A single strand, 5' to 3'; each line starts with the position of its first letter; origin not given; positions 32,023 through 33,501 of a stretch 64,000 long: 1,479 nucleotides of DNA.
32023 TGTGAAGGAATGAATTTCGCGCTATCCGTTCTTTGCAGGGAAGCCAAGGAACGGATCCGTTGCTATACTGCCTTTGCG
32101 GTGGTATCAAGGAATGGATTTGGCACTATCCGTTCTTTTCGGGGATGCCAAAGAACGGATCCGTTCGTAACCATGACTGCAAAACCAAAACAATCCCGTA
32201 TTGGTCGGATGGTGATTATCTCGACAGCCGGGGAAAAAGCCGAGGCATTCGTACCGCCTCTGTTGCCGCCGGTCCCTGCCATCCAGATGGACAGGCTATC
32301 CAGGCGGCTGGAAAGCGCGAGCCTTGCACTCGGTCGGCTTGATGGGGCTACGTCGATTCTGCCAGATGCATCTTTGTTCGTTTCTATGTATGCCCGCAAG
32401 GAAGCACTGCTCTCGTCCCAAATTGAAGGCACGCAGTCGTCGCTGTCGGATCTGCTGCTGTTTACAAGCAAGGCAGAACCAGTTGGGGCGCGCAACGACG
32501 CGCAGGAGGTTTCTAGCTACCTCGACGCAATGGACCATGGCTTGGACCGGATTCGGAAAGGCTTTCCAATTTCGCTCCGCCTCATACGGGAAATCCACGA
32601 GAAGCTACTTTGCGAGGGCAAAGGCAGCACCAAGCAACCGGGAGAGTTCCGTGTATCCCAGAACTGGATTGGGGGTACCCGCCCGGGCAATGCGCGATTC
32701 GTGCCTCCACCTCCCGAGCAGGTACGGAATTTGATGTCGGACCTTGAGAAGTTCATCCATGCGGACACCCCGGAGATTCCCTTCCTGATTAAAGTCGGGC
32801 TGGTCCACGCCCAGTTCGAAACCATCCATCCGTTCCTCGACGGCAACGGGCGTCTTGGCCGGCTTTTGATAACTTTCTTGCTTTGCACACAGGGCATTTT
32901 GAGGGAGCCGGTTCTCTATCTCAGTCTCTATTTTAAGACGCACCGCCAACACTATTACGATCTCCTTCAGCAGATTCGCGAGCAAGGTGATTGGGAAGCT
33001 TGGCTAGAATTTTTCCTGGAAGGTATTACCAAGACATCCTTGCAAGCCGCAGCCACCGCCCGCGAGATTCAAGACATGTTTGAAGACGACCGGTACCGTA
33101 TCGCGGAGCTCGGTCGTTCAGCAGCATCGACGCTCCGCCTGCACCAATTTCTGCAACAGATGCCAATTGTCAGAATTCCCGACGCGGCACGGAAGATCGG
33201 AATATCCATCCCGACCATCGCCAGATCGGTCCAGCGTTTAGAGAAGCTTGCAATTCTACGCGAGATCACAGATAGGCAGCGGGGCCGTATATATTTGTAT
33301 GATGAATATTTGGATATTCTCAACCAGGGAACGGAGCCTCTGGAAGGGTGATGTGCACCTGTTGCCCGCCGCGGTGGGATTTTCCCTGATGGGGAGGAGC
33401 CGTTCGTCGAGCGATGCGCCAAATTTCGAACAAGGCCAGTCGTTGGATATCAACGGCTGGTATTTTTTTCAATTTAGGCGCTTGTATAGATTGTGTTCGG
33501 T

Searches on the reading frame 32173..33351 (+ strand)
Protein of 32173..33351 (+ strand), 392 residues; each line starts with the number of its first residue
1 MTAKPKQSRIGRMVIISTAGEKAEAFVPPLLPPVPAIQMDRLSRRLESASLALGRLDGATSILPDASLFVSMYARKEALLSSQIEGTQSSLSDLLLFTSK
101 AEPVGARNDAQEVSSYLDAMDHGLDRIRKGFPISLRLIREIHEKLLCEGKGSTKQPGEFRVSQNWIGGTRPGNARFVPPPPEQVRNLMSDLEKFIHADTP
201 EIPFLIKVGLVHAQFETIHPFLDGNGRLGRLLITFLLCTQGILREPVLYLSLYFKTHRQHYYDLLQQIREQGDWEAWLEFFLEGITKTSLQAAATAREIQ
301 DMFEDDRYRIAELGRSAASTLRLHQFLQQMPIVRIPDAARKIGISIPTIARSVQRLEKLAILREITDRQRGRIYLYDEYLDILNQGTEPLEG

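Call 11: search_protein_families(library=pfam, proteins=[window:32173-33351:+], max_evalue=0.01)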
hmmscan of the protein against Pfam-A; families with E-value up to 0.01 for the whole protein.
window:32173-33351:+ (392 aa): 3 families
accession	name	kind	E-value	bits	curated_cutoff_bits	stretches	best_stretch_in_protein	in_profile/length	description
PF13784.11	Fic_N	-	2.3e-24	85.6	26.7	1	44-125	2-82/82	Fic/DOC family N-terminal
PF02661.23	Fic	-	1.8e-20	74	24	1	132-237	1-93/93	Fic/DOC family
PF13412.12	HTH_24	-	0.0017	18.3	21.9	1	322-358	7-43/48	Winged helix-turn-helix DNA-binding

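Call 16: find_encoding_contigs(protein=window:32173-33351:+, flank=3000, max_places=10)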
Protein window:32173-33351:+ (392 aa): no gene with exactly this product is on record in the collection.

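Call 17: find_homologous_proteins(query=window:32173-33348:+, max_evalue=1e-30)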
Query window:32173-33348:+ (392 aa): 8000 proteins with E <= 1e-30 among 8000 candidates; the best 120 are listed.
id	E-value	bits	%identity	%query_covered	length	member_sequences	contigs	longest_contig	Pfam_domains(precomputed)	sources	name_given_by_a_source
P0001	4.2e-222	755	86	100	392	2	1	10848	PF13784.12,PF02661.24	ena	-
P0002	2.5e-207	706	84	97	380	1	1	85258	PF13784.12,PF02661.24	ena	-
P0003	8.9e-200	682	81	96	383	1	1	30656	PF13784.12,PF02661.24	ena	-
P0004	3.6e-192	657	76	99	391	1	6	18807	PF13412.13,PF13784.12,PF02661.24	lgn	-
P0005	9.5e-192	655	75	99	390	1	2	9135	PF13412.13,PF13784.12,PF02661.24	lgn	-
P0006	1.3e-190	651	75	99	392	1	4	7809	PF13412.13,PF13784.12,PF02661.24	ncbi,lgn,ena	-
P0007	1.7e-190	651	75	99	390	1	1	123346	PF13784.12,PF02661.24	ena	-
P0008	6.9e-190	649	75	99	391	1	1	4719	PF13784.12,PF02661.24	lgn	-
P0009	1.6e-189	648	75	99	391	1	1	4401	PF13784.12,PF02661.24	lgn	-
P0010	5.8e-189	646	75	99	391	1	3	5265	PF13412.13,PF13784.12,PF02661.24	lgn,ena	-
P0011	8.4e-189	646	75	99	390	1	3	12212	PF13412.13,PF13784.12,PF02661.24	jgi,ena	-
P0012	9.7e-189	645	75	99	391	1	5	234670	PF13412.13,PF13784.12,PF02661.24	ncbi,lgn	-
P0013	1.2e-188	645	75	99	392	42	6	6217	PF13784.12,PF02661.24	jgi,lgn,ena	jgi:Fic family protein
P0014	1.9e-188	644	75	99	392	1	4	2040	PF13412.13,PF13784.12,PF02661.24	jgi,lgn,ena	jgi:Fic family protein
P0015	2.3e-188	644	74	99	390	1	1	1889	PF13784.12,PF02661.24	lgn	-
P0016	2.3e-188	644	72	100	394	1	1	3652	PF13412.13,PF13784.12,PF02661.24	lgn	-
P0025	9.9e-188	642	75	99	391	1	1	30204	PF13412.13,PF13784.12,PF02661.24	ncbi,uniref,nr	ncbi:Fic family protein [Erythrobacter tepidarius]|uniref:Fic family protein n=1 Tax=Erythrobacter t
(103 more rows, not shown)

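Call 18: find_encoding_contigs(protein=P0001, flank=3000, max_places=3)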
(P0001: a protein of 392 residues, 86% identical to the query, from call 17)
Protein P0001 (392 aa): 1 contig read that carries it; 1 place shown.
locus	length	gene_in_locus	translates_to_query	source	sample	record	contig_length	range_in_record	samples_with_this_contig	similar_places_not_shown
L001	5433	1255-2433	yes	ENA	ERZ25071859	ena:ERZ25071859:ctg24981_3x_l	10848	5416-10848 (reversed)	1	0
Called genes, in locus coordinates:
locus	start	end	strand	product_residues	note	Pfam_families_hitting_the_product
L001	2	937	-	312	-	?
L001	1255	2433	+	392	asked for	PF13784:Fic_N, PF02661:Fic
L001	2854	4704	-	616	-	PF00580:UvrD-helicase, PF13245:AAA_19, PF00580:UvrD-helicase, PF13361:UvrD_C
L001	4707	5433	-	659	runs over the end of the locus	PF02463:SMC_N (weak), PF11398:DUF2813, PF13175:AAA_15, PF13476:AAA_23, PF13175:AAA_15, PF13304:AAA_21, PF20469:OLD-like_TOPRIM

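Call 19: find_encoding_contigs(protein=P0002, flank=3000, max_places=3)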
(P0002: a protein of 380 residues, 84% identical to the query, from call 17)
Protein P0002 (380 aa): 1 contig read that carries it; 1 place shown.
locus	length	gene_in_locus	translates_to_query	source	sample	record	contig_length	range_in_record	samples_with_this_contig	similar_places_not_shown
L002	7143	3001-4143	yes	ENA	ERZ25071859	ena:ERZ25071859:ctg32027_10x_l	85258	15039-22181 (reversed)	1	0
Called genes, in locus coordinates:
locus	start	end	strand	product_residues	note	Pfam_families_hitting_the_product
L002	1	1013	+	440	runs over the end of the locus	PF01554:MatE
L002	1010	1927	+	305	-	PF03279:Lip_A_acyltrans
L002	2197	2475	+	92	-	-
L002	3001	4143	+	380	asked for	PF13784:Fic_N, PF02661:Fic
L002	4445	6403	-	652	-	PF03235:GmrSD_N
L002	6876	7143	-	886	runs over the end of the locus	PF00330:Aconitase, PF00694:Aconitase_C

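Call 20: find_encoding_contigs(protein=P0003, flank=3000, max_places=3)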
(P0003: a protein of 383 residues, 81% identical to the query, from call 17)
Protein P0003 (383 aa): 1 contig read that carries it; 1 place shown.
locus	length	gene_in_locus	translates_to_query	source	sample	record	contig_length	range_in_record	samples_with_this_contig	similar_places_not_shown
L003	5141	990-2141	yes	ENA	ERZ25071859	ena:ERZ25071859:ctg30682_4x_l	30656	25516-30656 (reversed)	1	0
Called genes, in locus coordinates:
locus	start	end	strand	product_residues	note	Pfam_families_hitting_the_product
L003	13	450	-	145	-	PF20432:Xre-like-HTH (faint), PF09722:Xre_MbcA_ParS_C (weak)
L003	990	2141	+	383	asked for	PF13784:Fic_N, PF02661:Fic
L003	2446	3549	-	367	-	-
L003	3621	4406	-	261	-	PF03235:GmrSD_N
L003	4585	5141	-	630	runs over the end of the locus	PF00330:Aconitase, PF00694:Aconitase_C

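Call 27: find_related_loci(query=window:32173-33348:+, collection=genome_contigs, flank=4000)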
Query window:32173-33348:+ (392 aa) in genome_contigs; peptide patterns used: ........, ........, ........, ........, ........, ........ (x = any residue, [..] = any of these).
600 stretches matched a pattern (row limit reached: there are more); 598 encode a relative of the query (tblastn E <= 1e-3); the best 80 are kept; 80 distinct loci.
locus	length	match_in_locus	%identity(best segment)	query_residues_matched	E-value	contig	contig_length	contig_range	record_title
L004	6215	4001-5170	62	1-390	3e-162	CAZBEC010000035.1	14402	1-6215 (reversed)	MAG TPA_asm: uncultured Thalassospiraceae bacterium isolate SRP167671_co2_97 genome assembly, contig: NODE_5516_length_1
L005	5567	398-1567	60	1-390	2e-153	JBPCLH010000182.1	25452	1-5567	MAG: Bryobacteraceae bacterium isolate TH_ant_mag_73 S1Ck127_4323598_flag_0_multi_8.9968_len_25452, whole genome shotgun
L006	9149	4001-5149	59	6-390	3e-148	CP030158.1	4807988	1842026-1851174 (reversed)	Roseithermus sacchariphilus strain MEBiC09517 chromosome, complete genome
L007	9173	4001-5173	63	2-391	3e-148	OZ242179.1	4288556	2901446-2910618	MAG: Candidatus Azotimanducaceae bacterium isolate 61860275-71fb-4faa-83a6-385f48b75eb5 genome assembly, chromosome: 1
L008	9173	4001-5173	58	1-390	6e-148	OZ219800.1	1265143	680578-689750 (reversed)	MAG: Rhodothermales bacterium isolate da3e7c24-c5f3-4507-9669-19e8aa5a93cb genome assembly, chromosome: 2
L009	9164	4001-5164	55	3-389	1e-138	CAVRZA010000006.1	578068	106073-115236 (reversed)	MAG: uncultured Actinomycetes bacterium isolate MFD05942.bin.2.346 genome assembly, contig: contig_28423, whole genome s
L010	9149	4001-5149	55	11-391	1e-134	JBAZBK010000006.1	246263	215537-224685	MAG: Thermoanaerobaculia bacterium isolate SO_2017_GW1_110 NODE_388_length_246263_cov_2.069157_OW334_2017, whole genome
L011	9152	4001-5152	55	6-388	2e-134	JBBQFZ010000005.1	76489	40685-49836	MAG: Gemmatimonadales bacterium isolate Co_metawrap_994 Cmw_994_k141_7603417_length_76489_cov_11.9983, whole genome shot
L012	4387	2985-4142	53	1-385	8e-136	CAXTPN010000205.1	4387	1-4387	MAG TPA_asm: uncultured Acidobacteriaceae bacterium isolate public_SRR14722106_metawrap_bin.2 genome assembly, contig: p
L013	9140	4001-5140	53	11-388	4e-130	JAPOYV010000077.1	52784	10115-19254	MAG: Gammaproteobacteria bacterium isolate COS4_bin_44 NODE_624_length_52784_cov_14.8669, whole genome shotgun sequence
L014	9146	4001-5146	54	2-385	1e-127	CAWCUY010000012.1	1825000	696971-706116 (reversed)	MAG: uncultured Trueperaceae bacterium isolate MFD01721.bin.1.67 genome assembly, contig: contig_6009, whole genome shot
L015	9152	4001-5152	50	5-386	1e-127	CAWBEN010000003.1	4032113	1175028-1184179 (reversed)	MAG: uncultured delta proteobacterium isolate MFD01213.bin.3.422 genome assembly, contig: contig_211, whole genome shotg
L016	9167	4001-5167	52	3-392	4e-127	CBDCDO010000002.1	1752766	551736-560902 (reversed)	MAG: Dehalococcoidia bacterium isolate 8a6c8105-bb6e-4bad-94d5-fb500f7a6651 genome assembly, contig: contig_2, whole gen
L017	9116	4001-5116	53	21-390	7e-126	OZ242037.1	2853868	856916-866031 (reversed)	MAG: Dehalococcoidia bacterium isolate 2a7bb1ba-5d4f-497c-a9a7-d309ef017ae2 genome assembly, chromosome: 1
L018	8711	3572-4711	53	11-391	1e-125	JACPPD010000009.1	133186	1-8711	MAG: Ignavibacteria bacterium isolate NC_groundwater_618_Pr5_B-0.1um_48_51 alan_book_18_scaffold_109231, whole genome sh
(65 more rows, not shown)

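Call 37: search_solved_structures(query=window:32173-33348:+, max_evalue=0.00001)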
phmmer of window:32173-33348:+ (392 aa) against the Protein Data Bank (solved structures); distinct sequences matched with E-value up to 0.00001: 26.
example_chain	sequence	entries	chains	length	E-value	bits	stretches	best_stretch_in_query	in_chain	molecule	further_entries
7cb8_A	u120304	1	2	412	4.2e-42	147.8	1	26-383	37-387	Fic-domain containing protein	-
9vjc_A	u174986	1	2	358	1.5e-36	129.6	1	29-385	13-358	Protein adenylyltransferase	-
9tcl_B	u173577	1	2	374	1.1e-32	116.8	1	46-384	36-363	Protein adenylyltransferase SoFic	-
9tch_A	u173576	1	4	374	1.3e-32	116.7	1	48-384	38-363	Protein adenylyltransferase SoFic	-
9tc4_A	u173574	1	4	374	6.1e-32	114.4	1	48-384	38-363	Protein adenylyltransferase SoFic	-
3eqx_A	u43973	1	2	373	1.8e-31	112.9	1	48-384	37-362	FIC DOMAIN CONTAINING TRANSCRIPTIONAL REGULATOR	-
3zcn_A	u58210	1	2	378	1.9e-31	112.8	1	48-384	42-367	ADENOSINE MONOPHOSPHATE-PROTEIN TRANSFERASE SOFIC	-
9tb0_A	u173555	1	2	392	3.4e-31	112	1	48-384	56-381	Protein adenylyltransferase SoFic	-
3zec_A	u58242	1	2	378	1.3e-30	110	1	48-384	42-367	ADENOSINE MONOPHOSPHATE-PROTEIN TRANSFERASE SOFIC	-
7xux_A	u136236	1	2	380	5.8e-14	55.2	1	70-286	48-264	Fido domain-containing protein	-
4rgl_A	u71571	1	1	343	7.2e-13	51.6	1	152-307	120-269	Filamentation induced by cAMP protein Fic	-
8cil_A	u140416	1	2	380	7.9e-11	44.9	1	42-293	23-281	Fic family protein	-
6i7i_A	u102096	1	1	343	3.4e-10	42.8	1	84-292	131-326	Adenosine monophosphate-protein transferase FICD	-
6i7h_A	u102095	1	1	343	3.7e-10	42.7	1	84-292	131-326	Adenosine monophosphate-protein transferase FICD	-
6i7j_A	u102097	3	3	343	5.1e-10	42.3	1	84-292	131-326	Adenosine monophosphate-protein transferase FICD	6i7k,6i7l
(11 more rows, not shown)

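Call 40: search_protein_families(library=padloc, proteins=[window:32173-33348:+], max_evalue=0.00001)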
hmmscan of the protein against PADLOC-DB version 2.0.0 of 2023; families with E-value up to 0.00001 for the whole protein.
window:32173-33348:+ (392 aa): 6 families
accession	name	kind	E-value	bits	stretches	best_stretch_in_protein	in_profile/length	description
PDLC03963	SoFic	-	1.2e-121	404.5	1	22-385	5-360/361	-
PDLC04966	PDC-S24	-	5.2e-20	69.8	1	154-268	250-368/497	-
PDLC04840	PDC-S04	-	5e-18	63.7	1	80-267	18-198/227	-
PDLC04836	PDC-S04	-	1.1e-16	58.8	1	102-272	60-216/244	-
PDLC04837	PDC-S04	-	1.3e-13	48.8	1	81-273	33-212/234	-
PDLC04839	PDC-S04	-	2.9e-10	38.2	1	133-263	59-181/205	-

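Call 43: find_encoding_contigs(protein=P0004, flank=1500, max_places=6)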
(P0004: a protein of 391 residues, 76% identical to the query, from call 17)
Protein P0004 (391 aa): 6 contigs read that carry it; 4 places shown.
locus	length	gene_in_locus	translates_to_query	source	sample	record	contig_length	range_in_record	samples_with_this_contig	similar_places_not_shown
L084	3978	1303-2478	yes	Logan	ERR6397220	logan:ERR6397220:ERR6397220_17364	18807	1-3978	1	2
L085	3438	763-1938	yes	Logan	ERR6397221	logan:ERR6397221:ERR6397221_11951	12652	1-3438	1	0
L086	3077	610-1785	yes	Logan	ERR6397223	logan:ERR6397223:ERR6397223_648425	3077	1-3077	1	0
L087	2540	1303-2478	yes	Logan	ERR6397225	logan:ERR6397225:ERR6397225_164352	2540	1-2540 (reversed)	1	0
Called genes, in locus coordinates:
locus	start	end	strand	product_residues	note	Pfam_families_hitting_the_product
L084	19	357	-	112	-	-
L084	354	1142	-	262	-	-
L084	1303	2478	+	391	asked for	PF13784:Fic_N, PF02661:Fic, PF13412:HTH_24 (weak)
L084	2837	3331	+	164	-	PF11149:DUF2924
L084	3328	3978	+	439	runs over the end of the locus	PF00239:Resolvase, PF07508:Recombinase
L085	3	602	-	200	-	?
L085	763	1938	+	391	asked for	PF13784:Fic_N, PF02661:Fic, PF13412:HTH_24 (weak)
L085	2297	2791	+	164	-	PF11149:DUF2924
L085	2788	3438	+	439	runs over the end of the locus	PF00239:Resolvase, PF07508:Recombinase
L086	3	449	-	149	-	?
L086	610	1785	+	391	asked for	PF13784:Fic_N, PF02661:Fic, PF13412:HTH_24 (weak)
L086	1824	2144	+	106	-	-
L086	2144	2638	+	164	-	PF11149:DUF2924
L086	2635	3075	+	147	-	?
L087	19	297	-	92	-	-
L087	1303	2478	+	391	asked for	PF13784:Fic_N, PF02661:Fic, PF13412:HTH_24 (weak)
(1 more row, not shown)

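Call 44: find_encoding_contigs(protein=P0012, flank=1500, max_places=5)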
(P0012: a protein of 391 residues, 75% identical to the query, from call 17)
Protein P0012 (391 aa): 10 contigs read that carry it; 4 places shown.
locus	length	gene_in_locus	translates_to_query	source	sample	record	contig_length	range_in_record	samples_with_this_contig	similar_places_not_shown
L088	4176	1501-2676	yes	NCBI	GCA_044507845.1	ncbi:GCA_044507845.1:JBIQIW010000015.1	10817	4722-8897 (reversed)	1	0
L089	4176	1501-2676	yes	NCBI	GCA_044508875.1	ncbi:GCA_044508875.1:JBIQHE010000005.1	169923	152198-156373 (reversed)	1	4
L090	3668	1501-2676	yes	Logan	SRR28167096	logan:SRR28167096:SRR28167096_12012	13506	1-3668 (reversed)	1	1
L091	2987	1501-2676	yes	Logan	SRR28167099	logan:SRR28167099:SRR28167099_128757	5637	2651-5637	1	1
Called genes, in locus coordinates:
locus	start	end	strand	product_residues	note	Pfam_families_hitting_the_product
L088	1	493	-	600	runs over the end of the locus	PF06508:QueC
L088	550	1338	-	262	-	-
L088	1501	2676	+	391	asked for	PF13784:Fic_N, PF02661:Fic, PF13412:HTH_24 (faint)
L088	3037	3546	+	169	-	PF11149:DUF2924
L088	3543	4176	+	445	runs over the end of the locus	PF00239:Resolvase, PF07508:Recombinase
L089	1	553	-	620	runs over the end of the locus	PF06508:QueC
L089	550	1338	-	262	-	-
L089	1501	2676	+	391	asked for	PF13784:Fic_N, PF02661:Fic, PF13412:HTH_24 (faint)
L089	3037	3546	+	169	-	PF11149:DUF2924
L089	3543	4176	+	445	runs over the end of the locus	PF00239:Resolvase, PF07508:Recombinase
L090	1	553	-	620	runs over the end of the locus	PF06508:QueC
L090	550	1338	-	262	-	-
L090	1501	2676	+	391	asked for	PF13784:Fic_N, PF02661:Fic, PF13412:HTH_24 (faint)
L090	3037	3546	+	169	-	PF11149:DUF2924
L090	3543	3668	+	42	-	?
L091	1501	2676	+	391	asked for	PF13784:Fic_N, PF02661:Fic, PF13412:HTH_24 (faint)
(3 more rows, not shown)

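Call 45: find_encoding_contigs(protein=P0025, flank=1500, max_places=3)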
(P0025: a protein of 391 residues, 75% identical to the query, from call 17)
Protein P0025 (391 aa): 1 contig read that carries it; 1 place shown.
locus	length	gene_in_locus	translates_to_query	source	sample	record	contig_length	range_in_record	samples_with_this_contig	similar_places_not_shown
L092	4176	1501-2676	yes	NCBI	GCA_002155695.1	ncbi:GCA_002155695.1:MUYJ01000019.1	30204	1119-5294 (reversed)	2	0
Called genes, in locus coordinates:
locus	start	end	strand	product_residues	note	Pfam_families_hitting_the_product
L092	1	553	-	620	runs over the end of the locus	PF06508:QueC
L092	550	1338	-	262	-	-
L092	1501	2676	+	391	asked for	PF13784:Fic_N, PF02661:Fic, PF13412:HTH_24 (faint)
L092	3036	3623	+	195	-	PF11149:DUF2924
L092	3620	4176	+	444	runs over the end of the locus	PF00239:Resolvase, PF07508:Recombinase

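Call 46: find_encoding_contigs(protein=P0016, flank=1500, max_places=3)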
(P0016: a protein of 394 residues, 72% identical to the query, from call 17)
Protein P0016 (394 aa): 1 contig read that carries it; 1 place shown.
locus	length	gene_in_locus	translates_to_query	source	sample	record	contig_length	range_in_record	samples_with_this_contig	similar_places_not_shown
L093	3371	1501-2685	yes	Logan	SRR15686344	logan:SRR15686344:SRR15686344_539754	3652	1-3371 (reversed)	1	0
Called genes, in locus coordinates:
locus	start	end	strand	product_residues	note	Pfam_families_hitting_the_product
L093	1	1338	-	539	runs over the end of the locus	?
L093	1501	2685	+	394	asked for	PF13784:Fic_N, PF02661:Fic, PF13412:HTH_24 (weak)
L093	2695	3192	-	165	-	-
